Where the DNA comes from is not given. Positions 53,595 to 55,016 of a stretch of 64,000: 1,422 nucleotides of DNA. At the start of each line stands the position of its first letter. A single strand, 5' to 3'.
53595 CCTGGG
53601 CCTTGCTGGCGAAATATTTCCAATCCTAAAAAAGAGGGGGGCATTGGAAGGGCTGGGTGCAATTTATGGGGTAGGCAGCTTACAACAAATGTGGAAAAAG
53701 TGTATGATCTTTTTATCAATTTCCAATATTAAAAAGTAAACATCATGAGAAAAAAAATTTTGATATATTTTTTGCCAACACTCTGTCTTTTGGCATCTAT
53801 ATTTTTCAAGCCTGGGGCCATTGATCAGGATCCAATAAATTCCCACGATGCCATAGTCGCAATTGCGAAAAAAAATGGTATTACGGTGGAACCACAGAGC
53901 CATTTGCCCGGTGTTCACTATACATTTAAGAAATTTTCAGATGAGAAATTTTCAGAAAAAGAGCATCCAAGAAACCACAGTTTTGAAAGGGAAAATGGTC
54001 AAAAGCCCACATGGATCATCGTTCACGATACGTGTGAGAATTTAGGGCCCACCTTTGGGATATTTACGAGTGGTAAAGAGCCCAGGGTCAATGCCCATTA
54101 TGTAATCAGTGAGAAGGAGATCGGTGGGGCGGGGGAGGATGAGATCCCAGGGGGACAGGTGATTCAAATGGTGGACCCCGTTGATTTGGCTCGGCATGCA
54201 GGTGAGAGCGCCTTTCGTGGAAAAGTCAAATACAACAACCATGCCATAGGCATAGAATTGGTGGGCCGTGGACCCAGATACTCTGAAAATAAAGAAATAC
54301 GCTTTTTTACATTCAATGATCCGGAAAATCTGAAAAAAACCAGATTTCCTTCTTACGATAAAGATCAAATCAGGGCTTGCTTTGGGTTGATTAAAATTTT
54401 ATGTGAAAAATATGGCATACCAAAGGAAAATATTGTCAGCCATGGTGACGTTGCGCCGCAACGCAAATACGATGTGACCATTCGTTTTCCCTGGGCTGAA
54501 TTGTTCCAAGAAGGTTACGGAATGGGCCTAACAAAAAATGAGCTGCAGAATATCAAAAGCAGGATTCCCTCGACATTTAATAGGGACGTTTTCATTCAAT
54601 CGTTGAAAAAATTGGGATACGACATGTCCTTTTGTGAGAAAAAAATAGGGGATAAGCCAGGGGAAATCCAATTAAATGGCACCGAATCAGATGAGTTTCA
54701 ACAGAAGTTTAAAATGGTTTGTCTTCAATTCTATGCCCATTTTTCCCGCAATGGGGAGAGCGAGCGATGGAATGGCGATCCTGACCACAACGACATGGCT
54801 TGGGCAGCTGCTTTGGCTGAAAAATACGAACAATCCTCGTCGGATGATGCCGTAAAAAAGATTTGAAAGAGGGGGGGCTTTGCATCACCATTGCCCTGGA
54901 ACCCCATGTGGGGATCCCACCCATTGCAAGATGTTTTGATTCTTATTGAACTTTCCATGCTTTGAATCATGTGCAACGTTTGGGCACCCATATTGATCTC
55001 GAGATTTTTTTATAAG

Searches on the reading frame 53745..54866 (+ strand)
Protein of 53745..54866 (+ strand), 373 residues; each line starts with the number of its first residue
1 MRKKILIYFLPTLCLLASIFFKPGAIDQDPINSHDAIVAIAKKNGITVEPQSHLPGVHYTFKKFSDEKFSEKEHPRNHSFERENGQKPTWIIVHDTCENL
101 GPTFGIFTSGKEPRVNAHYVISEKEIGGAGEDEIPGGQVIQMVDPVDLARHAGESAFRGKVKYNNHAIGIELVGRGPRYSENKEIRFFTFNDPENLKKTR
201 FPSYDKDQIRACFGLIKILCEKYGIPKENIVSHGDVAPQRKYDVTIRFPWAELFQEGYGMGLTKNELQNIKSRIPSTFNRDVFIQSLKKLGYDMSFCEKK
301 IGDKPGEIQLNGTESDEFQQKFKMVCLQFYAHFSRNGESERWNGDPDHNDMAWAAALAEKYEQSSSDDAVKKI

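Call 75: search_protein_families(library=pfam, proteins=[window:53745-54866:+], max_evalue=0.001)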
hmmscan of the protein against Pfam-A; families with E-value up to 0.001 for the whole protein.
window:53745-54866:+ (373 aa): 1 family
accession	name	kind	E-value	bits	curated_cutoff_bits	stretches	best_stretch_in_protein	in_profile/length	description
PF01510.30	Amidase_2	-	7.8e-18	65.5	26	1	85-243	2-128/131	N-acetylmuramoyl-L-alanine amidase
